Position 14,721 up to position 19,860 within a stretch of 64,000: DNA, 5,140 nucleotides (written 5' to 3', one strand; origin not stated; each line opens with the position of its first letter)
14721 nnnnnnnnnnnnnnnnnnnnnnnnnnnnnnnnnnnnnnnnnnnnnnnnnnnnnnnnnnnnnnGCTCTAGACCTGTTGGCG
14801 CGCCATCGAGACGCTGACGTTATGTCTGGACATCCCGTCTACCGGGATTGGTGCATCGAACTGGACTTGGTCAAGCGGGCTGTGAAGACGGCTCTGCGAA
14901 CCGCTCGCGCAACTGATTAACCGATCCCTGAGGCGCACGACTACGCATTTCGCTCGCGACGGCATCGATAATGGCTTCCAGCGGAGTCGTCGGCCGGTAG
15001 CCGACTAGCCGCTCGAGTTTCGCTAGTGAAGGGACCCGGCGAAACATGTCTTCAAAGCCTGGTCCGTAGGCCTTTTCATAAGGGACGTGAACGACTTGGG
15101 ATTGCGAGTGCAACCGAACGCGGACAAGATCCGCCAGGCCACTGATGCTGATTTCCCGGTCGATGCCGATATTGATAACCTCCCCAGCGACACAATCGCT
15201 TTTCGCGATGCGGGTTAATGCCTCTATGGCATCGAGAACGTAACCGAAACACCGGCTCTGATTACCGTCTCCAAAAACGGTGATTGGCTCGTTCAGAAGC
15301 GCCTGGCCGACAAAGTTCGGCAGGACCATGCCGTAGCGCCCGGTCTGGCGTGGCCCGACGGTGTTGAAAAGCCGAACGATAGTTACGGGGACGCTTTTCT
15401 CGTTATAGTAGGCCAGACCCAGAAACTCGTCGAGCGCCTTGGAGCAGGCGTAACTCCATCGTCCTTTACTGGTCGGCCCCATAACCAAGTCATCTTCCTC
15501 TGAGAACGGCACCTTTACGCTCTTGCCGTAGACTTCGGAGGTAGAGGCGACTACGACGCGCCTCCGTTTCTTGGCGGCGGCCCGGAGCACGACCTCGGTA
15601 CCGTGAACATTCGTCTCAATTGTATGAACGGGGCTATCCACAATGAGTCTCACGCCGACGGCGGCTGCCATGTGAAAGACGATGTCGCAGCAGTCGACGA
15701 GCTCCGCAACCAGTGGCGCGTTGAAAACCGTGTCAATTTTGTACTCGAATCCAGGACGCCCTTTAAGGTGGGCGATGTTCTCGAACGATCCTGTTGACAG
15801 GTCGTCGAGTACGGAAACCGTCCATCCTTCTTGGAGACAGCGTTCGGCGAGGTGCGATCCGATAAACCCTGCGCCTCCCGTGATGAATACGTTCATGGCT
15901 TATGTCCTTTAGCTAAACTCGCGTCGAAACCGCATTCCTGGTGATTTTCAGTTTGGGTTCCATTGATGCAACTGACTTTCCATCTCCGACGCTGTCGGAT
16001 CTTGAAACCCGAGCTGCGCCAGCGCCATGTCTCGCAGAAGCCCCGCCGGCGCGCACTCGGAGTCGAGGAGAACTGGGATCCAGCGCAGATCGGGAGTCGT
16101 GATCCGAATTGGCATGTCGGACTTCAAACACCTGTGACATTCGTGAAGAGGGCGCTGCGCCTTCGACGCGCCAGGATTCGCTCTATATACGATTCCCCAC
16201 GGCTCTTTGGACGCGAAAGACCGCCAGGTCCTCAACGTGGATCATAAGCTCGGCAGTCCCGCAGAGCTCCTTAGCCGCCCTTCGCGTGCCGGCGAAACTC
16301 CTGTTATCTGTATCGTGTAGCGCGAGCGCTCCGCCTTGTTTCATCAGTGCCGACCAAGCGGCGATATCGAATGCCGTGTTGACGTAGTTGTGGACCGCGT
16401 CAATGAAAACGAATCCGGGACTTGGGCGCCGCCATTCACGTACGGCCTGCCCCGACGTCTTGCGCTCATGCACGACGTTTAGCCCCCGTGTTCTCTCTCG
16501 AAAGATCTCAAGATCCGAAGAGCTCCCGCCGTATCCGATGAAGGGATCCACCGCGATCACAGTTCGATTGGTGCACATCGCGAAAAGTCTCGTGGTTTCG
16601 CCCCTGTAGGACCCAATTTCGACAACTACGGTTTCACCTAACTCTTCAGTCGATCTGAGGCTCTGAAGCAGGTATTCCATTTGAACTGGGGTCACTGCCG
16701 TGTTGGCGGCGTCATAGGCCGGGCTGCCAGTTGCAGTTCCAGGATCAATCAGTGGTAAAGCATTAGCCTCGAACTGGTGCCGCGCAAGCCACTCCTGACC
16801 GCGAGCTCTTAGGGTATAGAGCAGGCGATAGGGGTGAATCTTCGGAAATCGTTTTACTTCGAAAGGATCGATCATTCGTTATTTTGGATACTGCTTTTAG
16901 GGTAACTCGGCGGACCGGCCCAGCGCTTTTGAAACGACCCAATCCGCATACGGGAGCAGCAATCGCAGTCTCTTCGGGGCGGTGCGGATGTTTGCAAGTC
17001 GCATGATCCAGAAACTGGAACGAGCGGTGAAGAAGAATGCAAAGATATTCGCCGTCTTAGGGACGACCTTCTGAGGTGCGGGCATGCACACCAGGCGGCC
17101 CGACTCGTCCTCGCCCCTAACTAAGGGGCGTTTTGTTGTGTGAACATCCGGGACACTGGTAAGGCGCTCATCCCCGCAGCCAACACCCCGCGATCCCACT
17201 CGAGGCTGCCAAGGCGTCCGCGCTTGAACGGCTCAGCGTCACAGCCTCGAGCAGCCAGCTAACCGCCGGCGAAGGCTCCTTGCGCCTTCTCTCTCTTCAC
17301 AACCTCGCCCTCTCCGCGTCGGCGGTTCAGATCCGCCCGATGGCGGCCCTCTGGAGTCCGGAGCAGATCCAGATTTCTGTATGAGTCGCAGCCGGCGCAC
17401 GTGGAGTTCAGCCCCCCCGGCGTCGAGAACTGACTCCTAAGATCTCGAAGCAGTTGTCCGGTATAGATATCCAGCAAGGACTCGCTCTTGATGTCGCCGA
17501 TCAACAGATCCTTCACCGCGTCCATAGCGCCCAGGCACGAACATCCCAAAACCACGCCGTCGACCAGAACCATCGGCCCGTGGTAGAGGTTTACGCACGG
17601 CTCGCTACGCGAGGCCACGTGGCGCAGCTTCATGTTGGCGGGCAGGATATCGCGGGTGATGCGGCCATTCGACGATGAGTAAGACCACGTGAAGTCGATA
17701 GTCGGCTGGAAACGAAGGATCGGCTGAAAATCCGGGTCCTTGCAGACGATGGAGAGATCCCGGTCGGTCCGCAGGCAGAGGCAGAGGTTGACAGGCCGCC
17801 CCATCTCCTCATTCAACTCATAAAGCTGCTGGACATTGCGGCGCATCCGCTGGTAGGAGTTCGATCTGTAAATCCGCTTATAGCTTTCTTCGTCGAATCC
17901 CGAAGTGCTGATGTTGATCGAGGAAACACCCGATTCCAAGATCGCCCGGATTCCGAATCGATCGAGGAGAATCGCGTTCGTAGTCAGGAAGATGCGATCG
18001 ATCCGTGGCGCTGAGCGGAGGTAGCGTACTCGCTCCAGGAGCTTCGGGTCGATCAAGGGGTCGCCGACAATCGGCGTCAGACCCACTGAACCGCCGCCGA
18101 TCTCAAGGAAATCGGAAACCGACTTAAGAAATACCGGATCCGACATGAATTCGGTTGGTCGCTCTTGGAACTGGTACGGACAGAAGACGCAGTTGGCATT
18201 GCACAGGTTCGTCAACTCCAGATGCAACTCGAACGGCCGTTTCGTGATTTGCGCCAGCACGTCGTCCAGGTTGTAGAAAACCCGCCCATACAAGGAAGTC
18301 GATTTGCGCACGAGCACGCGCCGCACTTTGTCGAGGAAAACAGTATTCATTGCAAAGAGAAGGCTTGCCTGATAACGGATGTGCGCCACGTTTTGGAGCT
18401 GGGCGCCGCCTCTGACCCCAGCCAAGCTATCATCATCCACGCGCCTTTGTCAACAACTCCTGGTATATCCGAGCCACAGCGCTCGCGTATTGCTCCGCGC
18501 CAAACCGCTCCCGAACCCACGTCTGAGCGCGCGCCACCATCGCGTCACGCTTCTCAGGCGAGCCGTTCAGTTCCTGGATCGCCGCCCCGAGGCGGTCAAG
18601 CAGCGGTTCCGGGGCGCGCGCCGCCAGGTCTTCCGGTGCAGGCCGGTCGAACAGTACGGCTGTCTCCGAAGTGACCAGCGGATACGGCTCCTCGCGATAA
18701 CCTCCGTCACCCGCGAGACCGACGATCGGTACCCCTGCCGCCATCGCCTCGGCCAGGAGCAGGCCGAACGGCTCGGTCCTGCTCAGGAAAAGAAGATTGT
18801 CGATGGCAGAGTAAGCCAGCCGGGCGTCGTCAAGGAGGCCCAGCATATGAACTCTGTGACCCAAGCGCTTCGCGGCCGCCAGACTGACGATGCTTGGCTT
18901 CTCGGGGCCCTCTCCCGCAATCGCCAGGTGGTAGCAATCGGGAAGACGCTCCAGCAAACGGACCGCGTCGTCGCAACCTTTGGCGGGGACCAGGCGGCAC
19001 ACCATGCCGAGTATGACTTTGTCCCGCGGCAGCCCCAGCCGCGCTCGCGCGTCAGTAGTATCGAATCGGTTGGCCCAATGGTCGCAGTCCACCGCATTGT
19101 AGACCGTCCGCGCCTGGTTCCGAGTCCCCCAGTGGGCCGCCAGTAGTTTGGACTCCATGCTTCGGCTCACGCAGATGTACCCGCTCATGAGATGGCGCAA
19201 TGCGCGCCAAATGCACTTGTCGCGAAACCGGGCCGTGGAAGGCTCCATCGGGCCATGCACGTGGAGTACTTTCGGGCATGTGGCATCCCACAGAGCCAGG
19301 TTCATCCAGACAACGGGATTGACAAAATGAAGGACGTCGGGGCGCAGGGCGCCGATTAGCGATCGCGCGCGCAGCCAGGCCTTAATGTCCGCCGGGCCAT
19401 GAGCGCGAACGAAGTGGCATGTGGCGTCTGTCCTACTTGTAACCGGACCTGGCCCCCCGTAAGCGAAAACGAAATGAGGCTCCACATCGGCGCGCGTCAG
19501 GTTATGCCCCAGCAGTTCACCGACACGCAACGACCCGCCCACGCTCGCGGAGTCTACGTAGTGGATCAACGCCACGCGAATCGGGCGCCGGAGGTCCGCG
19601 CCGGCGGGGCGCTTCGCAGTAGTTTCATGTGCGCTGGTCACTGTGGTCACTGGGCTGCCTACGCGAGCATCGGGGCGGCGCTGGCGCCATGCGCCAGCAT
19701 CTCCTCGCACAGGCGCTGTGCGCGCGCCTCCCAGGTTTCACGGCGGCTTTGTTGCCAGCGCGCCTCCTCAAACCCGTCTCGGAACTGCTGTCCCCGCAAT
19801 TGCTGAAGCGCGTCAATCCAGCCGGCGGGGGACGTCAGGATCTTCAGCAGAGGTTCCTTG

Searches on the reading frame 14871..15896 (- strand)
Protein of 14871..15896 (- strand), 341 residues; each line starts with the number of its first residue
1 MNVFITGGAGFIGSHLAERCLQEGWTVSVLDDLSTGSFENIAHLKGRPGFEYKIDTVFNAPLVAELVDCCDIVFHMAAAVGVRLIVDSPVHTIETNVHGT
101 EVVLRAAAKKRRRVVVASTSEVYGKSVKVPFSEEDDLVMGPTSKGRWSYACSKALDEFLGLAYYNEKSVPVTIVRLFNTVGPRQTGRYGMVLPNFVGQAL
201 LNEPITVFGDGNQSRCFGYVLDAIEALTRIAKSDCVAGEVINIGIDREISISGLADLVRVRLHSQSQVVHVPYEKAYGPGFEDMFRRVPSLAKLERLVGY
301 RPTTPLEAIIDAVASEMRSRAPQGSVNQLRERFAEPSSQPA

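Call 16: search_protein_families(library=ncbifam, max_evalue=0.01, proteins=[window:14871-15896:-])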
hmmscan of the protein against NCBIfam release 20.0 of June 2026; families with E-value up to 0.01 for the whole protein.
window:14871-15896:- (341 aa): 32 families (the best 25 are shown)
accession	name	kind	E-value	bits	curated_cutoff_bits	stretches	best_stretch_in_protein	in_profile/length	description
TIGR04180.1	EDH_00030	hypoth_equivalog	2.1e-50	171.5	475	1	3-303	1-295/297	NAD-dependent 4,6-dehydratase LegB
NF008872.0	PRK11908.1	equivalog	3e-44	151.5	294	1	2-319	3-337/349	bifunctional UDP-4-keto-pentose/UDP-xylose synthase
NF005998.1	PRK08125.1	equivalog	8.8e-38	130.1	777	1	2-312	317-644/649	bifunctional UDP-4-amino-4-deoxy-L-arabinose formyltransferase/UDP-glucuronic acid oxidase ArnA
TIGR01181.1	dTDP_gluc_dehyt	equivalog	4.9e-36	124.4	365.1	1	3-271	2-271/321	dTDP-glucose 4,6-dehydratase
TIGR01179.1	galE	equivalog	2.8e-23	82.3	262.3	1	3-194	2-191/332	UDP-glucose 4-epimerase GalE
TIGR02197.1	heptose_epim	equivalog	5e-22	78.5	274.6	1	4-274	2-274/316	ADP-glyceromanno-heptose 6-epimerase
NF011728.1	PRK15181.1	equivalog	6.4e-20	71.4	760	1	4-262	19-282/348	Vi polysaccharide biosynthesis UDP-N-acetylglucosaminuronic acid C-4 epimerase TviC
NF007582.0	PRK10217.1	equivalog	4.5e-19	68.8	698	1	3-248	4-256/355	dTDP-glucose 4,6-dehydratase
TIGR03466.1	HpnA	hypoth_equivalog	3e-17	62.5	367.65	1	1-183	1-174/327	hopanoid-associated sugar epimerase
NF007956.0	PRK10675.1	subfamily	8.5e-17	61.3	394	1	1-189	1-190/338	UDP-glucose 4-epimerase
NF007490.0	PRK10084.1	subfamily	1.2e-16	60.6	649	1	1-248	1-263/361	dTDP-glucose 4,6-dehydratase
NF043036.1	ErythonDh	equivalog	2.1e-12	46.9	325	1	1-169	1-169/321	D-erythronate dehydrogenase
TIGR02622.1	CDP_4_6_dhtase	equivalog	2.7e-12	46.5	278.45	1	2-181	6-193/352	CDP-glucose 4,6-dehydratase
NF041015.1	UDPsulfquin_syn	equivalog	1.7e-11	43.7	575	1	188-312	235-358/384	UDP-sulfoquinovose synthase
NF042422.1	oxyalk_red_OleD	equivalog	1e-10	41.5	580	1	1-245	1-233/329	2-alkyl-3-oxoalkanoate reductase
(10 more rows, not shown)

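Call 17: search_protein_families(library=pfam, max_evalue=0.001, proteins=[window:14871-15896:-])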
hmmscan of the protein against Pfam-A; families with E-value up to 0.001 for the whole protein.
window:14871-15896:- (341 aa): 6 families
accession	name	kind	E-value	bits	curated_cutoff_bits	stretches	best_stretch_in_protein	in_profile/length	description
PF01370.27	Epimerase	-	3.1e-50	171.3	20.9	1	3-244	1-240/240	NAD dependent epimerase/dehydratase family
PF16363.11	GDP_Man_Dehyd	-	1.5e-48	166.4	27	1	4-311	1-330/332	GDP-mannose 4,6 dehydratase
PF07993.18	NAD_binding_4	-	4.9e-13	49.2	20.1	1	63-187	82-215/258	Male sterility protein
PF02719.21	Polysacc_synt_2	-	5.8e-13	49.1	20.2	1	3-119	1-128/293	Polysaccharide biosynthesis protein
PF01073.25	3Beta_HSD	-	7.2e-12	45.3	22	1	5-159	2-156/280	3-beta hydroxysteroid dehydrogenase/isomerase family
PF04321.23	RmlD_sub_bind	-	2.8e-06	27.1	27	1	1-137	1-119/287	RmlD substrate binding domain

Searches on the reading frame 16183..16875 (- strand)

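Call 16: search_protein_families(library=ncbifam, max_evalue=0.01, proteins=[window:16183-16875:-])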
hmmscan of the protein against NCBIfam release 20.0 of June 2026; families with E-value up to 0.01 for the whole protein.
window:16183-16875:- (230 aa): 0 families

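Call 17: search_protein_families(library=pfam, max_evalue=0.001, proteins=[window:16183-16875:-])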
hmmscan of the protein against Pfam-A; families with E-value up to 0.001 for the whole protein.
window:16183-16875:- (230 aa): 1 family
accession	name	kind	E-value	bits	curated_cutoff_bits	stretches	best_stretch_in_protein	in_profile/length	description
PF13578.12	Methyltransf_24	-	3.2e-12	47.7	26.3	1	85-189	1-105/105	Methyltransferase domain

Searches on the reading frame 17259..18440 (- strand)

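Call 16: search_protein_families(library=ncbifam, max_evalue=0.01, proteins=[window:17259-18440:-])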
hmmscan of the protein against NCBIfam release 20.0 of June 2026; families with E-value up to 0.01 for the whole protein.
window:17259-18440:- (393 aa): 31 families (the best 25 are shown)
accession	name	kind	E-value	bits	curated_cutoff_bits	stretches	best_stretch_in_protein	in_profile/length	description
TIGR04317.1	W_rSAM_matur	equivalog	4.8e-17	62.1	380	1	71-214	5-144/349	tungsten cofactor oxidoreductase radical SAM maturase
TIGR02666.1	moaA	equivalog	6.4e-14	51.7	284.05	1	71-209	11-153/336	GTP 3',8-cyclase MoaA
TIGR02668.1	moaA_archaeal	equivalog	1.2e-13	50.8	325.25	1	71-206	11-143/303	GTP 3',8-cyclase MoaA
NF001199.0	PRK00164.2-1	equivalog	3.2e-13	49.5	231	1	71-208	13-147/308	GTP 3',8-cyclase MoaA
TIGR04311.1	rSAM_Geo_metal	subfamily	5.7e-11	42.1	400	1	69-216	2-149/423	radical SAM/SPASM family putative metalloenzyme maturase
TIGR04321.1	spiroSPASM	subfamily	5.2e-10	38.6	250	1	67-208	228-378/510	spiro-SPASM protein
NF038170.1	lachnocin_rSAM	equivalog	1.9e-06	27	550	1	46-212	52-229/440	lachnocin radical SAM maturase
TIGR04545.1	rSAM_ahbD_hemeb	equivalog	2e-05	24.2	500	1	74-190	4-117/339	heme b synthase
NF038332.1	rSAM_rare_HxsC4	exception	2e-05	23.9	500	1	60-198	4-142/335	radical SAM protein HxsC4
TIGR02109.1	PQQ_syn_pqqE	equivalog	3.6e-05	22.9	381.35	1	67-199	4-133/358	pyrroloquinoline quinone biosynthesis protein PqqE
TIGR04133.1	rSAM_w_lipo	hypoth_equivalog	4.4e-05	22.6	425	1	71-208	25-162/350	TIGR04133 family radical SAM/SPASM protein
TIGR04466.1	rSAM_BlsE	equivalog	0.00013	21.6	400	1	72-192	5-118/327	cytosylglucuronate decarboxylase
NF038283.1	viperin_w_prok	equivalog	0.00013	21.3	180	1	76-206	8-143/281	viperin family antiviral radical SAM protein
TIGR04546.1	rSAM_ahbC_deAc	equivalog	0.00013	20.9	650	1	51-203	19-169/390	12,18-didecarboxysiroheme deacetylase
TIGR04054.1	rSAM_NirJ1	equivalog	0.00014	20.6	650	1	75-214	41-177/387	putative heme d1 biosynthesis radical SAM protein NirJ1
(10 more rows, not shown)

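Call 17: search_protein_families(library=pfam, max_evalue=0.001, proteins=[window:17259-18440:-])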
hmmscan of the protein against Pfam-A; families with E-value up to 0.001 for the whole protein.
window:17259-18440:- (393 aa): 2 families
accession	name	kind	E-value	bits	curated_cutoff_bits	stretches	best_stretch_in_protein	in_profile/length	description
PF04055.27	Radical_SAM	-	2.3e-15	57.6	29.5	1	75-209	2-139/166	Radical SAM superfamily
PF13186.11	SPASM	-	1e-07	32.6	21.5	1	286-352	5-67/67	Iron-sulfur cluster-binding domain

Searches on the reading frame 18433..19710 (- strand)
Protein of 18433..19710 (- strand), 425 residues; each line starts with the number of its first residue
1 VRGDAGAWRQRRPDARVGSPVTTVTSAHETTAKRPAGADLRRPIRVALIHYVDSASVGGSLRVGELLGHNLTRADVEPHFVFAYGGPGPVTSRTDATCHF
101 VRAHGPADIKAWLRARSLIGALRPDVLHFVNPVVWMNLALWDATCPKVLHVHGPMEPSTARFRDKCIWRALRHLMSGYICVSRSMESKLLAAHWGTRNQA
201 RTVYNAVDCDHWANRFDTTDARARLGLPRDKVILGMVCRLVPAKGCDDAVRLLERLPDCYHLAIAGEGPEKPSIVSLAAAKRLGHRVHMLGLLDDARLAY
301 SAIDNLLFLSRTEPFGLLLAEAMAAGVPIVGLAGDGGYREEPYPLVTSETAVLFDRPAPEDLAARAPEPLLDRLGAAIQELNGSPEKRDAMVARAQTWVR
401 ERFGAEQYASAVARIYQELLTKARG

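Call 16: search_protein_families(library=ncbifam, max_evalue=0.01, proteins=[window:18433-19710:-])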
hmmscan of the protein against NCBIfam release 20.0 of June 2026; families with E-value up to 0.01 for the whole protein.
window:18433-19710:- (425 aa): 34 families (the best 25 are shown)
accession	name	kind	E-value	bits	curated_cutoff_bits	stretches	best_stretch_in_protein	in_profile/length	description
TIGR03999.1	thiol_BshA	equivalog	1.1e-19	70.6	273.7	1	181-340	151-309/375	N-acetyl-alpha-D-glucosaminyl L-malate synthase BshA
TIGR03088.1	stp2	hypoth_equivalog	3.9e-18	65.7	409.05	1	106-420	64-374/374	TIGR03088 family PEP-CTERM/XrtA system glycosyltransferase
NF053787.1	GlcN_PG_synth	equivalog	1.1e-11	44.3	480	1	182-364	151-318/361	N-acetylglucosaminyl phosphatidylglycerol synthase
TIGR02149.1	glgA_Coryne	subfamily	6.2e-11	42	302.4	1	179-419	149-390/391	glycogen synthase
NF047684.1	TeichurnBiosyTuaC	equivalog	7.2e-11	41.6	550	1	201-333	188-320/391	teichuronic acid biosynthesis protein TuaC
NF041876.1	EPS_EpsE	equivalog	2.2e-10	40.4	400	1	233-411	216-388/389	exopolysaccharide biosynthesis GT4 family glycosyltransferase EpsE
TIGR04047.1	MSMEG_0565_glyc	hypoth_equivalog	2.5e-10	40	259.85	1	176-331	140-305/373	MSMEG_0565 family glycosyltransferase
TIGR03449.1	mycothiol_MshA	equivalog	2.8e-10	39.7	462.5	1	184-420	173-404/406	D-inositol-3-phosphate glycosyltransferase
TIGR02095.1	glgA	subfamily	3.4e-09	35.9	328.45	1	222-364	283-433/477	glycogen/starch synthase, ADP-glucose type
TIGR04063.1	stp3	hypoth_equivalog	1.1e-08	34.5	442.05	1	198-420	180-396/397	TIGR04063 family PEP-CTERM/XrtA system glycosyltransferase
NF011726.0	PRK15179.1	equivalog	2.4e-08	32.8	733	1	161-348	442-636/694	Vi polysaccharide biosynthesis protein TviE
NF049988.1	MGlcDAGSynMgs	equivalog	3.1e-08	33.4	400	1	220-331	202-318/398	alpha-monoglucosyldiacylglycerol synthase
NF001900.0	PRK00654.1-3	equivalog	1.2e-07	30.6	509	1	219-362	260-409/481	glycogen synthase GlgA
TIGR04157.1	glyco_rSAM_CFB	subfamily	1.6e-07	30.7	400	1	177-336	172-334/406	TIGR04157 family glycosyltransferase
NF041879.1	EPS_EpsH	equivalog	4.3e-07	29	800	1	169-419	184-416/431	exopolysaccharide biosynthesis glycosyltransferase EpsH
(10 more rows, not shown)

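Call 17: search_protein_families(library=pfam, max_evalue=0.001, proteins=[window:18433-19710:-])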
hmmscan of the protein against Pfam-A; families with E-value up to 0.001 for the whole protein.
window:18433-19710:- (425 aa): 4 families
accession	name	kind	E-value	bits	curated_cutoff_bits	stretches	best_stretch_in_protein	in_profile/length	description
PF00534.26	Glycos_transf_1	-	1.9e-22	80.1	26.4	1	219-373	3-159/172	Glycosyl transferases group 1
PF13692.12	Glyco_trans_1_4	-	2.3e-16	60.8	27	1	233-365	3-135/142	Glycosyl transferases group 1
PF13439.12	Glyco_transf_4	-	1.2e-13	51.9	28.5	1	57-210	1-169/170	Glycosyltransferase Family 4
PF13579.12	Glyco_trans_4_4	-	9.7e-06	26.4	29.7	1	63-205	6-157/158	Glycosyl transferase 4-like domain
